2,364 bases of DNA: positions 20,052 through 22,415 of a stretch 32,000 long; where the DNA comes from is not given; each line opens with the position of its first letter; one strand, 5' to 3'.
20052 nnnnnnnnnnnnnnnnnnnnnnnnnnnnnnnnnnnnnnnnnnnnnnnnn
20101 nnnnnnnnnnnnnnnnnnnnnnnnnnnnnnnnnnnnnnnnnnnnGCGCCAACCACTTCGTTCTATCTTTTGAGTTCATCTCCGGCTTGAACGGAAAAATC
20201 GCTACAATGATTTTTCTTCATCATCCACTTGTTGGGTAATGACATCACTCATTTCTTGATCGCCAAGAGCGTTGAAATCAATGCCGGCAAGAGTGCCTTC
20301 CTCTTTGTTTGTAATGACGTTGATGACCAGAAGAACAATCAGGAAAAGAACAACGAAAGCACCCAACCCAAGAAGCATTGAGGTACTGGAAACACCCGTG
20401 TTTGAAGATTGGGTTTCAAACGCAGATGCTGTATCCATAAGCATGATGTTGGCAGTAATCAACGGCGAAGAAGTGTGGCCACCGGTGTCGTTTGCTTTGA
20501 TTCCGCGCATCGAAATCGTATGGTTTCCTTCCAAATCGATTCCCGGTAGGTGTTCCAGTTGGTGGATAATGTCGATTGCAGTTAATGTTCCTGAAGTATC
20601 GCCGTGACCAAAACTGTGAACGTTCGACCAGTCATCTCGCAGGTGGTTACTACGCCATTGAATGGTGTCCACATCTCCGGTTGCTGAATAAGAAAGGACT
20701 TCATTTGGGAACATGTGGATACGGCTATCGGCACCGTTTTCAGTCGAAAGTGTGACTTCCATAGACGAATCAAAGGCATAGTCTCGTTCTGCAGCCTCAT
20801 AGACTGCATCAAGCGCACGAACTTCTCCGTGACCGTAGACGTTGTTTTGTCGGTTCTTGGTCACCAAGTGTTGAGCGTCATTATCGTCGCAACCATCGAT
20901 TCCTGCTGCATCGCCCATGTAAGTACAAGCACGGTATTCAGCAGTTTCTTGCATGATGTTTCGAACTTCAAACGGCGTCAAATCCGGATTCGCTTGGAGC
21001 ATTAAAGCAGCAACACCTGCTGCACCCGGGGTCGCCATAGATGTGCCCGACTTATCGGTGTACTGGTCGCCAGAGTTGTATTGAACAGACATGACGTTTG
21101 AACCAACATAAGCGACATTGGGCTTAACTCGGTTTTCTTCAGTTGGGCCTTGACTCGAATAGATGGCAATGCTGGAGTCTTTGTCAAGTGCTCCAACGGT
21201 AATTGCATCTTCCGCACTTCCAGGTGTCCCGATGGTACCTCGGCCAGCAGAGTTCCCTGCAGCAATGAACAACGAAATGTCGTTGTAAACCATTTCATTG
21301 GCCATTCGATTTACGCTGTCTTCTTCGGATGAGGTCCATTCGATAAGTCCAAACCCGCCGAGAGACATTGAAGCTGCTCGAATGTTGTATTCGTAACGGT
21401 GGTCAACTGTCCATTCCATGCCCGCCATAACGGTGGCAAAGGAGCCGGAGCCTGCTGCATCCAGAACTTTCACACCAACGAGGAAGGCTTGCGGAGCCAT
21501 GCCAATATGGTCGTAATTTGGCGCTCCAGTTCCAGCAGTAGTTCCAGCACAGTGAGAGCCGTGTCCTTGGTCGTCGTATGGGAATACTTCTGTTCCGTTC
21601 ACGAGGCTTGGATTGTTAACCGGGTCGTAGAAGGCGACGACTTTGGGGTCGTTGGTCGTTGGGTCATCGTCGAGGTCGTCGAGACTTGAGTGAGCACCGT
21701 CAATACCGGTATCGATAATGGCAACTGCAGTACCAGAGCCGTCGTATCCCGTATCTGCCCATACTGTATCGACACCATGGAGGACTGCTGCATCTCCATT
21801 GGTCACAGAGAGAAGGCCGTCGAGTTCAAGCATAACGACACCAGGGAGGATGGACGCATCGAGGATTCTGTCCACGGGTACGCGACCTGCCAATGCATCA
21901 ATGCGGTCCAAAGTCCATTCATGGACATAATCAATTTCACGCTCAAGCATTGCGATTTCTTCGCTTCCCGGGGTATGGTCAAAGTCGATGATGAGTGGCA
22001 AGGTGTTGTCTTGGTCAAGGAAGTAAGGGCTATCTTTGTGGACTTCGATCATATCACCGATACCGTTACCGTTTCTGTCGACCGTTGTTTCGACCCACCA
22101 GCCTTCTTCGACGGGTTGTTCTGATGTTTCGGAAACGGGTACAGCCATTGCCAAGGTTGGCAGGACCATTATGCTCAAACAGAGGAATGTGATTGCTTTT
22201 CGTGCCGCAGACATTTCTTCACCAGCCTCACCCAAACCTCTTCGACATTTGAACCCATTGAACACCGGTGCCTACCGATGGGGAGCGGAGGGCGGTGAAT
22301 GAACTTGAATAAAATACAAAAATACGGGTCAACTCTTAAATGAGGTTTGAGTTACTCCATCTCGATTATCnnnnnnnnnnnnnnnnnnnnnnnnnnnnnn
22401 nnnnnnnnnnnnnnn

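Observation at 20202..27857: Orphan ~1371-aa, ~35-helix membrane protein bracketed by two membrane-tethered S8 peptidases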

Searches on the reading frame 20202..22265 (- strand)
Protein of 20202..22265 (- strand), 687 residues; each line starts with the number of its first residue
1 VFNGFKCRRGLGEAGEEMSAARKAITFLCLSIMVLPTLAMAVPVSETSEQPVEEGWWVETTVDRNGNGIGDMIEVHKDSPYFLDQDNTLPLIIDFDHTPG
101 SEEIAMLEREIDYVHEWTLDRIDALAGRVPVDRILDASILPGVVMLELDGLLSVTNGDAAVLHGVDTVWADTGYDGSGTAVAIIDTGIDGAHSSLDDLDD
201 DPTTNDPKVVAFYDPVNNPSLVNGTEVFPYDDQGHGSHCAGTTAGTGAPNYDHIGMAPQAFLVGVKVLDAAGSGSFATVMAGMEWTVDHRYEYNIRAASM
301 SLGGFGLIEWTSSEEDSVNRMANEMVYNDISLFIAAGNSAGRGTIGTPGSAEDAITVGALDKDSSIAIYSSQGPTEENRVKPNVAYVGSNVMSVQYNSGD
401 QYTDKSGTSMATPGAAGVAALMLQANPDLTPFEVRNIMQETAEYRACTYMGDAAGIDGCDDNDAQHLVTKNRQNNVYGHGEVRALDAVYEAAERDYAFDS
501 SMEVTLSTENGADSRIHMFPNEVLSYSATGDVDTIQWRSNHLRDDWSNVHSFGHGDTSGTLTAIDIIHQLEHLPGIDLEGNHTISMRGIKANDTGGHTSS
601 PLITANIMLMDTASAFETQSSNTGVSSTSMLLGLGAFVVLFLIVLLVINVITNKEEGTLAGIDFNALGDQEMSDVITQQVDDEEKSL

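Call 3: search_protein_families(library=pfam, proteins=[window:20202-22265:-], max_evalue=1)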
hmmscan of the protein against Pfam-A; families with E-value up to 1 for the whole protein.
window:20202-22265:- (687 aa): 2 families
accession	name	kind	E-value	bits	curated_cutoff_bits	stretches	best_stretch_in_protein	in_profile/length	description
PF00082.27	Peptidase_S8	-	1.2e-46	159.8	21.8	1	176-480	1-288/288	Subtilase family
PF17627.7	IncE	-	0.084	13.3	27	1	619-665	55-101/132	Inclusion membrane protein E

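Call 4: search_protein_families(library=ncbifam, proteins=[window:20202-22265:-], max_evalue=1)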
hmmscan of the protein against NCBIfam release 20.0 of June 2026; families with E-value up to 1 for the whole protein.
window:20202-22265:- (687 aa): 8 families
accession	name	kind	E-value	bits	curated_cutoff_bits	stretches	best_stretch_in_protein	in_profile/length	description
TIGR03921.1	T7SS_mycosin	equivalog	5.5e-25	88.2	278.75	1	166-445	4-266/353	type VII secretion-associated serine protease mycosin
NF033595.1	denti_PrtP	equivalog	3.6e-16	58.9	300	2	319-488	356-502/606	dentilisin complex serine proteinase subunit PrtP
NF040809.1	germ_prot_CspBA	exception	8.3e-13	46.9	1250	2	344-439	967-1061/1099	bifunctional germination protease/germinant receptor pseudoprotease CspBA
NF040808.2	CspC_non_triad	exception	2.4e-11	42.8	675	2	342-433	418-508/556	bile acid germinant receptor pseudoprotease CspC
NF040553.1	SGO_0316_fam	subfamily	2.6e-08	32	1400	2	365-426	652-711/1486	SGO_0316/SGO_0317 family LPXTG-anchored serine peptidase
TIGR03895.1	protease_PatA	subfamily_domain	8.8e-07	28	421.05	1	315-443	75-201/606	PatA/PatG family cyanobactin maturation protease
NF049966.1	QH_SP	equivalog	2.8e-06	26.9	165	1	257-445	54-214/219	subtilisin-like serine protease QhpE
NF042956.1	IteS_antiphage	equivalog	0.0027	16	900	1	231-424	289-510/747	S8 family anti-phage peptidase IteS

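Call 78: search_protein_families(library=padloc, proteins=[window:20202-22214:-], max_evalue=0.01)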
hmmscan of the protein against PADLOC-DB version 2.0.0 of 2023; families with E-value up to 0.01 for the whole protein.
window:20202-22214:- (670 aa): 5 families
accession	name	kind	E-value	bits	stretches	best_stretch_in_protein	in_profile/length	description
PDLC03014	subtilase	-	2.1e-26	91.3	1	153-425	165-375/391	-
PDLC02197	IetS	-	7.4e-06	22.5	1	212-407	289-512/749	-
PDLC02199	IetS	-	2.7e-05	20.5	1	320-404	483-578/826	-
PDLC02201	IetS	-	0.00045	16.6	1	339-429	426-528/781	-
PDLC02198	IetS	-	0.0062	12.5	0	367-429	507-569/795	-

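Call 82: search_solved_structures(query=window:20202-22214:-, max_evalue=1e-10)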
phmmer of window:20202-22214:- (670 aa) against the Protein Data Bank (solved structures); distinct sequences matched with E-value up to 1e-10: 94 (the best 60 are shown).
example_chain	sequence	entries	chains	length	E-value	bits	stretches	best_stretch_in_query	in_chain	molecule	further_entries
9ues_B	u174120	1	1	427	2e-49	171.8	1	150-429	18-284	Subtilisin-like serine protease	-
3afg_A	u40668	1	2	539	2.7e-49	171.4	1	149-428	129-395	Subtilisin-like serine protease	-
1af4_A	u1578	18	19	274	5.2e-25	91.1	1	155-432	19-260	SUBTILISIN CARLSBERG | SUBTILISIN CARLSBERG, TYPE VIII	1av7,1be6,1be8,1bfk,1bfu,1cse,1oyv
1scn_E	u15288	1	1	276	5.3e-25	91.1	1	155-432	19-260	SUBTILISIN CARLSBERG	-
1yu6_A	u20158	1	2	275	5.6e-25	91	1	155-432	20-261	Subtilisin Carlsberg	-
3qtl_A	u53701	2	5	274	1.2e-24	90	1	155-432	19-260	Subtilisin-like serin protease | KerA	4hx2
1c3l_A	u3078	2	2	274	1.3e-24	89.8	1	155-432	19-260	SUBTILISIN-CARLSBERG | Subtilisin Carlsberg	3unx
4gi3_A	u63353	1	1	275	1.4e-24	89.7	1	155-432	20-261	KerA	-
1sel_A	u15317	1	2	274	1.8e-24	89.4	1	155-432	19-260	SELENOSUBTILISIN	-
1avt_A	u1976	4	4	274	1.8e-24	89.4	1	155-432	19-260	SUBTILISIN CARLSBERG, TYPE VIII | KerA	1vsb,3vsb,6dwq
1suc_A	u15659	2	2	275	2.7e-24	88.8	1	154-426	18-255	SUBTILISIN BPN' CRB-S3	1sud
1bh6_A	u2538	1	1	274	3.8e-24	88.3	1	150-427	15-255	SUBTILISIN DY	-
1s01_A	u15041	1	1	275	5e-24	87.9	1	154-426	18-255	Subtilisin BPN'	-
1aqn_A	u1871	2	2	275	5.4e-24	87.8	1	154-426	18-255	SUBTILISIN 8324 | SUBTILISIN BPN'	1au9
1ak9_A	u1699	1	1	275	7e-24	87.4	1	154-426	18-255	SUBTILISIN 8321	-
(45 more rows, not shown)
